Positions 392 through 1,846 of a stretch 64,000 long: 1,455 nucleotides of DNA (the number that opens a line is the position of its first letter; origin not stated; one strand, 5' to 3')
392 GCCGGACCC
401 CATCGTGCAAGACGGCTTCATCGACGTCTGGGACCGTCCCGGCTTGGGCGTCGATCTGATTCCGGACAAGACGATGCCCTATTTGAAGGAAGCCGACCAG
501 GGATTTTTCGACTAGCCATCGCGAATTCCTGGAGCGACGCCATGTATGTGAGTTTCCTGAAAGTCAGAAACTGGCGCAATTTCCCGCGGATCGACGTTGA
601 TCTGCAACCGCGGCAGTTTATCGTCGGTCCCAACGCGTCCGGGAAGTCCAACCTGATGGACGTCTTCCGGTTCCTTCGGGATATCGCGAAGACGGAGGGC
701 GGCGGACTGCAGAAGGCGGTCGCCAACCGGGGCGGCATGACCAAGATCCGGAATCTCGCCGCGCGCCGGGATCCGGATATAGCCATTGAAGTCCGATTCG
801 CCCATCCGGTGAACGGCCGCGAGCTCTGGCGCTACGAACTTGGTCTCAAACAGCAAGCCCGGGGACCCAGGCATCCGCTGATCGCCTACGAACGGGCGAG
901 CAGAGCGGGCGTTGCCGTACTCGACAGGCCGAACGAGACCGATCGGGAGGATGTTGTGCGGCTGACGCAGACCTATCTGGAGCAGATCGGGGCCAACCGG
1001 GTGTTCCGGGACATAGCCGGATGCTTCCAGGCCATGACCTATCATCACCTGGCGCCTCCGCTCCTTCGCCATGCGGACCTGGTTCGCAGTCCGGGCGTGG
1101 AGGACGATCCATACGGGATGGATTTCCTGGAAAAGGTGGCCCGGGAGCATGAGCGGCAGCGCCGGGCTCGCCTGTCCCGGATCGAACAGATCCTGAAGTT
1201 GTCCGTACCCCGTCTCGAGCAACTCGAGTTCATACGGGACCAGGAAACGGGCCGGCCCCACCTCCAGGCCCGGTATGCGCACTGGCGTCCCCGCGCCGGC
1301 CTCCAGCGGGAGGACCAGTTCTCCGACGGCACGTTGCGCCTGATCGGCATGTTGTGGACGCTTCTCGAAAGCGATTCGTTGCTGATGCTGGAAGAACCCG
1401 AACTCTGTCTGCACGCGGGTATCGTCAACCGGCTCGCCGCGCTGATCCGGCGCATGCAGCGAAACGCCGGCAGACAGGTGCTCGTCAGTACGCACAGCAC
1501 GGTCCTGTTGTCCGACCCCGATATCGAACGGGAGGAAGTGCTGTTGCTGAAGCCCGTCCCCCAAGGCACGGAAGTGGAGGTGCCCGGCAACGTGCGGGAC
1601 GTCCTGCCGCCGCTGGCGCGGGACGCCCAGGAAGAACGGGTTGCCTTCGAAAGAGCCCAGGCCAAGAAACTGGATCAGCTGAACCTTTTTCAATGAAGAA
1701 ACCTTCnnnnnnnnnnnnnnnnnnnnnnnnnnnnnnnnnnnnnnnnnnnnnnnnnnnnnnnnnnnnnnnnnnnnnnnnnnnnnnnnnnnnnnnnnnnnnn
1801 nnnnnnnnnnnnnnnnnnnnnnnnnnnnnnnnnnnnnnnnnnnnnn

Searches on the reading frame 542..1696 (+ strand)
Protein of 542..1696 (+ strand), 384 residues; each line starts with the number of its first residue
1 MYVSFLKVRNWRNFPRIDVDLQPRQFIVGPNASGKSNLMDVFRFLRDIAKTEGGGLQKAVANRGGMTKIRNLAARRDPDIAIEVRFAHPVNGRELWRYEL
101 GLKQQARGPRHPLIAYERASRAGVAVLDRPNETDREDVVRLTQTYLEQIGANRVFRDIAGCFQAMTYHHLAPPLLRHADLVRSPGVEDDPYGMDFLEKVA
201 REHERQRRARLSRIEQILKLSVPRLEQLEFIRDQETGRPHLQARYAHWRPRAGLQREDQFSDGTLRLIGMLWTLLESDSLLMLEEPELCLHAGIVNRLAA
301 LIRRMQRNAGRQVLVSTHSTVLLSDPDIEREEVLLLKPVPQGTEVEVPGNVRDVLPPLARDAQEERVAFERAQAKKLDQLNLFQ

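Call 3: search_protein_families(library=pfam, proteins=[window:542-1696:+], max_evalue=0.01)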
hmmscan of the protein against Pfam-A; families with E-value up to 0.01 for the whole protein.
window:542-1696:+ (384 aa): 6 families
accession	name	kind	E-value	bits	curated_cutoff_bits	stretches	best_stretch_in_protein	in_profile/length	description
PF13304.12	AAA_21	-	1.8e-31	110.8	27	1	26-324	3-304/304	AAA domain, putative AbiEii toxin, Type IV TA system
PF13175.12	AAA_15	-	6.4e-15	56.1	32.1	2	1-47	1-48/374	AAA ATPase domain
PF02463.25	SMC_N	-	5.9e-08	32.9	40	1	3-45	2-47/220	RecF/RecN/SMC N terminal domain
PF13555.12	AAA_29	-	1.3e-05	25.3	27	1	6-42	4-42/61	P-loop containing region of AAA domain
PF00005.33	ABC_tran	-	0.0082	17.2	25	0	24-43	13-32/137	ABC transporter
PF13476.12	AAA_23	-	0.0091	17.1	27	0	6-44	2-41/201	AAA domain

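Call 4: search_protein_families(library=ncbifam, proteins=[window:542-1696:+], max_evalue=0.01)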
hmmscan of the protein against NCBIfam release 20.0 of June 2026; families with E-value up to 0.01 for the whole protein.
window:542-1696:+ (384 aa): 17 families
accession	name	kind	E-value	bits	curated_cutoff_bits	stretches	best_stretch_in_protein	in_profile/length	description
NF047739.1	antiphage_MADS3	equivalog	3.9e-22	79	420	2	5-65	4-62/427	methylation-associated defense system AAA family ATPase MAD3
NF038234.1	retron_eff_Eco8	equivalog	9.4e-07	27.8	250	1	1-45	1-46/679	retron Eco8 family effector endonuclease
TIGR04435.1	restrict_AAA_1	hypoth_equivalog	5e-06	25.5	300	1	259-346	397-491/568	restriction system-associated AAA family ATPase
TIGR00611.2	recf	equivalog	6.7e-06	25.5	172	1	6-44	4-43/339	DNA replication/repair protein RecF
NF040873.1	AztA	equivalog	1.2e-05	25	220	0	273-322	133-181/191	zinc ABC transporter ATP-binding protein AztA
TIGR01166.1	cbiO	subfamily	0.00027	20.5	211.8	0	259-320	127-187/190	cobalt ABC transporter, ATP-binding protein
NF041035.1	Rad50_Halo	equivalog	0.00032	19.2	1000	0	281-323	815-857/883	DNA double-strand break repair ATPase Rad50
TIGR03740.1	galliderm_ABC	subfamily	0.00033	20.4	309.75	1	255-318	120-182/223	lantibiotic protection ABC transporter ATP-binding subunit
TIGR03864.1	PQQ_ABC_ATP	hypoth_equivalog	0.00039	20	302.25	0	258-320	131-193/236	ABC transporter, ATP-binding subunit, PQQ-dependent alcohol dehydrogenase system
NF002572.0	PRK02224.1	equivalog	0.00059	18.2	1087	0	281-323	815-857/888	DNA double-strand break repair ATPase Rad50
NF053840.1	MnTportMntADein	equivalog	0.0018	17.9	400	0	274-319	148-192/240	manganese ABC transporter ATP-binding protein MntA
NF008421.0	PRK11248.1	equivalog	0.0021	17.6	357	0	259-319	128-188/255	taurine ABC transporter ATP-binding subunit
NF002981.0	PRK03695.1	equivalog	0.0024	17.3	281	0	278-319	156-196/253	vitamin B12 ABC transporter ATP-binding protein BtuD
TIGR03411.1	urea_trans_UrtD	equivalog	0.0034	17.1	304.1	0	19-42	25-48/242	urea ABC transporter ATP-binding protein UrtD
NF010061.0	PRK13538.1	equivalog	0.0036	16.8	195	0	258-324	132-197/211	cytochrome c biogenesis heme-transporting ATPase CcmA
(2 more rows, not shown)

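Call 5: search_protein_families(library=padloc, proteins=[window:542-1696:+], max_evalue=0.01)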
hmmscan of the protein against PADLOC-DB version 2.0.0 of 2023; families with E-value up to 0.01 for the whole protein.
window:542-1696:+ (384 aa): 101 families (the best 25 are shown)
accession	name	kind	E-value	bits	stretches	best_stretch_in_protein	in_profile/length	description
PDLC04180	HEC-01A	-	1.8e-136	453.3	1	1-382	1-380/382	-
PDLC04178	HEC-01A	-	5.5e-44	148.8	1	3-345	9-353/399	-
PDLC04182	HEC-01A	-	1.6e-31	107.7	2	196-337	226-363/406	-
PDLC02980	AriA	-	1.9e-30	104.9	2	198-324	209-304/304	-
PDLC04175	HEC-01A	-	3.3e-28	96.8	1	4-328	7-317/363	-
PDLC04177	HEC-01A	-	3.4e-23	80.3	2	259-344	276-361/393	-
PDLC04144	HEC-01B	-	5.7e-23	79.7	2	1-116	1-116/395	-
PDLC02335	AbiLi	-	2.7e-22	77.3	1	7-336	54-251/326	AbiLi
PDLC04179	HEC-01A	-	6.8e-22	76.2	2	6-73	5-69/459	-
PDLC04183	HEC-01A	-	3.6e-21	73.7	2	6-106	8-108/402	-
PDLC04176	HEC-01A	-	1.2e-20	72.3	1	2-335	2-331/371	-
PDLC04135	mad3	-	1.5e-19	68.8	1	6-323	5-327/374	mads_3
PDLC04391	PDC-M07A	-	1.8e-18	64.7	2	6-71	5-68/412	-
PDLC04184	HEC-01A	-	2.5e-18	64.3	2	11-69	10-66/464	-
PDLC02979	AriA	-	6.6e-16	57.1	2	1-46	1-47/373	-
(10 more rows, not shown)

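Call 11: find_homologous_proteins(query=window:542-1696:+, max_evalue=0.001)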
Query window:542-1696:+ (384 aa): 7491 proteins with E <= 0.001 among 8000 candidates; the best 120 are listed.
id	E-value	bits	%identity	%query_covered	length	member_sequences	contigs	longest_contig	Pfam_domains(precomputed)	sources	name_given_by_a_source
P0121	6.1e-253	856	100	100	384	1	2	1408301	PF13175.13,PF02463.26,PF13304.13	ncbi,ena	-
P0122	3.6e-205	699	82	100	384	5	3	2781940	PF13175.13,PF13555.13,PF02463.26,PF13304.13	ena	-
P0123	2.0e-204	697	82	100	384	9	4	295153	PF13175.13,PF13555.13,PF02463.26,PF13304.13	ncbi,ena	-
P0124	1.0e-201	688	80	100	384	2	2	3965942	PF13175.13,PF13555.13,PF02463.26,PF13304.13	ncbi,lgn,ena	-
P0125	6.2e-201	685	80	100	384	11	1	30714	PF13175.13,PF13555.13,PF02463.26,PF13304.13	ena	-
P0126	2.2e-199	680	80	100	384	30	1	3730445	PF13175.13,PF02463.26,PF13304.13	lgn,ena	-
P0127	1.4e-196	671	79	100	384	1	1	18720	PF13175.13,PF02463.26,PF13304.13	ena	-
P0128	1.5e-195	667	79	100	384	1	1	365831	PF13175.13,PF02463.26,PF13304.13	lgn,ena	-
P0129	2.3e-195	667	79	100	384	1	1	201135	PF13175.13,PF02463.26,PF13304.13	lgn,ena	-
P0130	2.5e-195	667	79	100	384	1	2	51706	PF13175.13,PF02463.26,PF13304.13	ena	-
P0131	6.1e-195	666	78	100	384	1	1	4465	PF13175.13,PF02463.26,PF13304.13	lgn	-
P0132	2.0e-194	664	78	100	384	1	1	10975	PF13175.13,PF02463.26,PF13304.13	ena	-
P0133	2.3e-194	664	78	100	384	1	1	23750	PF13175.13,PF02463.26,PF13304.13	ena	-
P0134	2.9e-194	663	78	100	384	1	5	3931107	PF13175.13,PF02463.26,PF13304.13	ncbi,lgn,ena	-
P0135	1.1e-193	661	78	100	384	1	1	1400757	PF13175.13,PF02463.26,PF13304.13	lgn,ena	-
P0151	4.4e-163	561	65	100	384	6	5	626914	PF13175.13,PF02463.26,PF13304.13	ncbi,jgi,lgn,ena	-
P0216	1.1e-136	474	58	100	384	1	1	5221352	PF13175.13,PF13555.13,PF02463.26,PF13304.13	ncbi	-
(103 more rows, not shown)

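Call 13: find_encoding_contigs(protein=P0216, flank=6000, max_places=3)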
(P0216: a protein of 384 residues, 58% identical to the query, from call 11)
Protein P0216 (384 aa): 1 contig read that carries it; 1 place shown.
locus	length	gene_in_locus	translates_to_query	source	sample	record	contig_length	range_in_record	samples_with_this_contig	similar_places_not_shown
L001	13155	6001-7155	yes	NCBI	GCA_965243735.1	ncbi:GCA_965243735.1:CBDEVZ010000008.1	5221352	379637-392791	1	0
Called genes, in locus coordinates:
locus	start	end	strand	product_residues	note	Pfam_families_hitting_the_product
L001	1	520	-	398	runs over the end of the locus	PF02515:CoA_transf_3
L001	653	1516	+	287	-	-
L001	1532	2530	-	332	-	PF02826:2-Hacid_dh_C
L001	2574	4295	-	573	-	PF02129:Peptidase_S15, PF08530:PepX_C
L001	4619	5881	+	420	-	-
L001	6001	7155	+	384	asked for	PF02463:SMC_N (weak), PF13175:AAA_15, PF13555:AAA_29 (faint), PF13304:AAA_21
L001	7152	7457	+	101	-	-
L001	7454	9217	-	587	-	PF13175:AAA_15, PF13304:AAA_21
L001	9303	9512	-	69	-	PF01381:HTH_3 (weak)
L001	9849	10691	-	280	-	PF00106:adh_short, PF13561:adh_short_C2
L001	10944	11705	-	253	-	PF00378:ECH_1, PF16113:ECH_2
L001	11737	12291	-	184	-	PF00903:Glyoxalase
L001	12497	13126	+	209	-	PF04752:ChaC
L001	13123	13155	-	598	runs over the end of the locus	PF01011:PQQ, PF13360:PQQ_2, PF01011:PQQ, PF13360:PQQ_2, PF13570:Beta-prop_ACSF4 (weak)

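Call 14: find_encoding_contigs(protein=P0151, flank=6000, max_places=4)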
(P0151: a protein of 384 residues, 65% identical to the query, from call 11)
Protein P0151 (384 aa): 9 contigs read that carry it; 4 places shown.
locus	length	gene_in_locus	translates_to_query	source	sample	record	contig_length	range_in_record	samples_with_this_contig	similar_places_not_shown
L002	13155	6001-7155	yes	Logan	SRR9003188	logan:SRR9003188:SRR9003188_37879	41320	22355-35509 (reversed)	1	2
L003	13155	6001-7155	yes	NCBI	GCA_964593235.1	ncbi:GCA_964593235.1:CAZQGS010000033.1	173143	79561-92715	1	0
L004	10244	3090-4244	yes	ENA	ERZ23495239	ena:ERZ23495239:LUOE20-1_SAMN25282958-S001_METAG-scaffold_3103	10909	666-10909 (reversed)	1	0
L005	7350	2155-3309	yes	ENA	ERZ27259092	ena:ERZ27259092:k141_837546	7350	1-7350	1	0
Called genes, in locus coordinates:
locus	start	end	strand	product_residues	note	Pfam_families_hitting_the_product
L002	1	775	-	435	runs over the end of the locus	PF13795:HupE_UreJ_2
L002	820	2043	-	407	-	PF01436:NHL (faint)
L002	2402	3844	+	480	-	PF00155:Aminotran_1_2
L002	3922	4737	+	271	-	PF05721:PhyH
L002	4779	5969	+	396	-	PF02746:MR_MLE_N, PF13378:MR_MLE_C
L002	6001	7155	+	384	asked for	PF02463:SMC_N (weak), PF13175:AAA_15, PF13304:AAA_21, PF13175:AAA_15 (weak)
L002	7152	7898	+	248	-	PF07826:IMP_cyclohyd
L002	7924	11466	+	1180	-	PF00515:TPR_1 (faint), PF07719:TPR_2 (faint), PF13428:TPR_14 (faint), PF13432:TPR_16 (weak), PF14559:TPR_19 (faint), PF23914:TPR_CcmH_CycH (faint), PF01839:FG-GAP (faint), PF13517:FG-GAP_3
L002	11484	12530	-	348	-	PF08240:ADH_N, PF16912:Glu_dehyd_C, PF00107:ADH_zinc_N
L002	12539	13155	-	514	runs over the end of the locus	PF00152:tRNA-synt_2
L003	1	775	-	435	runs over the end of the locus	PF13795:HupE_UreJ_2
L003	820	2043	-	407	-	PF01436:NHL (faint)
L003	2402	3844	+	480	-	PF00155:Aminotran_1_2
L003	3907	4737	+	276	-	PF05721:PhyH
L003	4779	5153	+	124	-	PF02746:MR_MLE_N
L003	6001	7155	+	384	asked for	PF02463:SMC_N (weak), PF13175:AAA_15, PF13304:AAA_21, PF13175:AAA_15 (weak)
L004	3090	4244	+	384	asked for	PF02463:SMC_N (weak), PF13175:AAA_15, PF13304:AAA_21, PF13175:AAA_15 (weak)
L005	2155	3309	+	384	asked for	PF02463:SMC_N (weak), PF13175:AAA_15, PF13304:AAA_21, PF13175:AAA_15 (weak)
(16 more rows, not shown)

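Call 20: find_related_loci(query=A1, collection=genome_contigs, flank=6000)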
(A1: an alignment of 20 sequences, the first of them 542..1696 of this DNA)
Query A1 (384 aa) in genome_contigs; peptide patterns used: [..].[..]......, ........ (x = any residue, [..] = any of these).
599 stretches matched a pattern (row limit reached: there are more); 594 encode a relative of the query (tblastn E <= 1e-3); the best 80 are kept; 80 distinct loci.
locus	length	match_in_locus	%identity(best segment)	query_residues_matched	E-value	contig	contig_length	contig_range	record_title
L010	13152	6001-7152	81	1-384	0e+0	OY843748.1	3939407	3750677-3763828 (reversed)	MAG: bacterium isolate 9408d56b-0626-48ff-8cc4-40385ffb9045 genome assembly, chromosome: 1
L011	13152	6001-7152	80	1-384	0e+0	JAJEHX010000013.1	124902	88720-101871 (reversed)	MAG: Candidatus Latescibacterota bacterium isolate p16x63bins.21 k141_407005, whole genome shotgun sequence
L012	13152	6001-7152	80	1-384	0e+0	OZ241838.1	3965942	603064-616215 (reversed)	MAG: bacterium isolate 834f4656-8c40-439b-be50-31c876aeaf38 genome assembly, chromosome: 1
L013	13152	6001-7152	80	1-384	0e+0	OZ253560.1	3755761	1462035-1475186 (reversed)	MAG: bacterium isolate 97c2cdc3-07c5-4390-9168-6b920e0bec44 genome assembly, chromosome: 1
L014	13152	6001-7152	80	1-384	0e+0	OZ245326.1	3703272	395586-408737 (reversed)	MAG: bacterium isolate 5c86cc85-80a8-49d9-b8ce-0f4659ada66a genome assembly, chromosome: 1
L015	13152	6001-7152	78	1-384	0e+0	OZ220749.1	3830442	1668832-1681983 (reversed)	MAG: bacterium isolate 072a604d-d951-4d4f-bb27-b5f30d89a258 genome assembly, chromosome: 1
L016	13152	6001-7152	78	1-384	0e+0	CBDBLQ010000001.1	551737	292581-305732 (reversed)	MAG: bacterium isolate 7e3eab2d-bf14-4947-a8f9-fc6ddb354d52 genome assembly, contig: contig_1, whole genome shotgun sequ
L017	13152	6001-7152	77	1-384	0e+0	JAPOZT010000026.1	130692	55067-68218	MAG: Gemmatimonadetes bacterium isolate IRC1_bin_16 NODE_130_length_130692_cov_20.5271, whole genome shotgun sequence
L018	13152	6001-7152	78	1-384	0e+0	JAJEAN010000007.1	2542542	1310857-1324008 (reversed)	MAG: Candidatus Latescibacterota bacterium isolate jk18x7bins.54 k141_2599900, whole genome shotgun sequence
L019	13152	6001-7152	77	1-384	0e+0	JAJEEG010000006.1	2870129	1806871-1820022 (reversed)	MAG: Candidatus Latescibacterota bacterium isolate p16x34bins.14 k141_287726, whole genome shotgun sequence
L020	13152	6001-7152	82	1-384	0e+0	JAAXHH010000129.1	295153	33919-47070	MAG: Candidatus Latescibacterota bacterium isolate Plut_88884 unfiltered_Plut_88884_genomic_contig_200116, whole genome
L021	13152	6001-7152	79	1-384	0e+0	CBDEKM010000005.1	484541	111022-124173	MAG: bacterium isolate fecf1fe2-d5d3-4dbd-a99f-11e0e87e1ef0 genome assembly, contig: contig_5, whole genome shotgun sequ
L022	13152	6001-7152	78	1-384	0e+0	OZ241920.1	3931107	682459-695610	MAG: bacterium isolate c159a2c7-7ae9-43f8-b1c6-a8821b09048b genome assembly, chromosome: 1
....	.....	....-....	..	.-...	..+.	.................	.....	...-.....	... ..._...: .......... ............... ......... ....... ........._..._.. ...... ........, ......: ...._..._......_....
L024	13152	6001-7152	75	1-384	4e-180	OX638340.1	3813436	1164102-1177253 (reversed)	MAG: uncultured Gemmatimonadota bacterium isolate 6ed59a95-0d5b-4630-9937-108f2708d2fb genome assembly, chromosome: 1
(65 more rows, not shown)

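Call 28: search_solved_structures(query=window:542-1696:+, max_evalue=0.001, show_alignments=0)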
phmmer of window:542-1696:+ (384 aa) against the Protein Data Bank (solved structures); distinct sequences matched with E-value up to 0.001: 5.
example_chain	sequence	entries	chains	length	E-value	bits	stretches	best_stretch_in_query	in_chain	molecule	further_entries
8wy4_A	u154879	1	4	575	1.3e-05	27.6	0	4-48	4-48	Endonuclease GajA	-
8jq9_B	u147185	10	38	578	1.3e-05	27.6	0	4-48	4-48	Endonuclease GajA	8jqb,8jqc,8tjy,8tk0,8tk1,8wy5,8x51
8j4t_A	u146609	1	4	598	1.5e-05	27.4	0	4-48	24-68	Endonuclease GajA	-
8sm3_A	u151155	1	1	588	1.8e-05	27.1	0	5-48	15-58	Endonuclease GajA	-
8u7i_A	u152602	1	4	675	3e-05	26.4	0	5-48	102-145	Endonuclease GajA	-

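Call 53: find_encoding_contigs(protein=P0121, flank=10000, max_places=2)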
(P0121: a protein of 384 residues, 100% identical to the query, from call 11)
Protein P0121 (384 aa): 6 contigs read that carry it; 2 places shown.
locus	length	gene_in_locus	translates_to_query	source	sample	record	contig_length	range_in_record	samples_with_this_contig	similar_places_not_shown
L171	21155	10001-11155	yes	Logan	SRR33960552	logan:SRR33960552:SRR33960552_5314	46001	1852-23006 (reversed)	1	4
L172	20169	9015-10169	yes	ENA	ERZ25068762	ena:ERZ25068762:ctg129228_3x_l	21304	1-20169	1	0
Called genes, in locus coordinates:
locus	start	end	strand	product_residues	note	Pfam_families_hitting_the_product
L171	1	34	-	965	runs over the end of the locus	PF01565:FAD_binding_4, PF02913:FAD-oxidase_C, PF13183:Fer4_8, PF13534:Fer4_17 (weak), PF02754:CCG (weak)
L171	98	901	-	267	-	PF05721:PhyH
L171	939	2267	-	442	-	PF13660:DUF4147, PF05161:MOFRL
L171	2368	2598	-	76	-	PF02416:TatA_B_E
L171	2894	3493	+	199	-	-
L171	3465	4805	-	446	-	PF13795:HupE_UreJ_2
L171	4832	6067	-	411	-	PF01436:NHL (faint)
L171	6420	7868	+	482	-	PF00155:Aminotran_1_2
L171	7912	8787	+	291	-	PF05721:PhyH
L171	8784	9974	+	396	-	PF02746:MR_MLE_N, PF13378:MR_MLE_C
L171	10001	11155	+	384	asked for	PF02463:SMC_N (weak), PF13175:AAA_15, PF13304:AAA_21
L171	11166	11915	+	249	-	PF07826:IMP_cyclohyd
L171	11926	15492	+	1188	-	PF07719:TPR_2 (faint), PF13432:TPR_16 (faint), PF14559:TPR_19 (faint), PF01839:FG-GAP (faint), PF13517:FG-GAP_3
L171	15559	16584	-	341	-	PF08240:ADH_N, PF16912:Glu_dehyd_C, PF00107:ADH_zinc_N, PF13602:ADH_zinc_N_2 (weak)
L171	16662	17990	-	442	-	PF00152:tRNA-synt_2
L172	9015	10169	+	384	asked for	PF02463:SMC_N (weak), PF13175:AAA_15, PF13304:AAA_21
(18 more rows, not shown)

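Call 67: predict_structure(alignment_id=A4)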
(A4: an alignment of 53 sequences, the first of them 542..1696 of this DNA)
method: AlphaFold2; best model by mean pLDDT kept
length: 384 residues; sequences in the alignment: 53
mean_pLDDT: 78.1   pTM: 0.79
mean pLDDT of the five models: 78.1, 74.4, 60.1, 54.3, 53.6
residues with pLDDT >= 90: 85; 70-90: 214; 50-70: 46; < 50: 39
segments of 3 or more residues with pLDDT < 50: 32-35, 171-190, 371-384
pLDDT, mean of each block of 10 residues (from residue 1): 93 89 85 62 93 88 88 76 93 94 83 94 94 89 86 86 80 44 41 67 86 83 78 76 79 75 74 79 68 74 79 84 84 86 85 74 54 43 35
secondary structure, 60 per line:
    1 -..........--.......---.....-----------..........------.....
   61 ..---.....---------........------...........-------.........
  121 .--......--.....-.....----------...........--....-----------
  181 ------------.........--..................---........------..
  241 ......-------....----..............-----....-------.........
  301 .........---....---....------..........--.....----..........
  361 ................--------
elements in order: E2-11 E14-20 E24-28 H40-49 H56-62 H66-69 E80-87 E94-104 E112-121 E124-129 H132-136 H138-142 H153-163 E166-169 H193-201 H204-221 E225-232 E239-246 E254-257 H262-275 E281-284 H292-309 E313-316 H320-323 E333-339 E342-346 H351-376
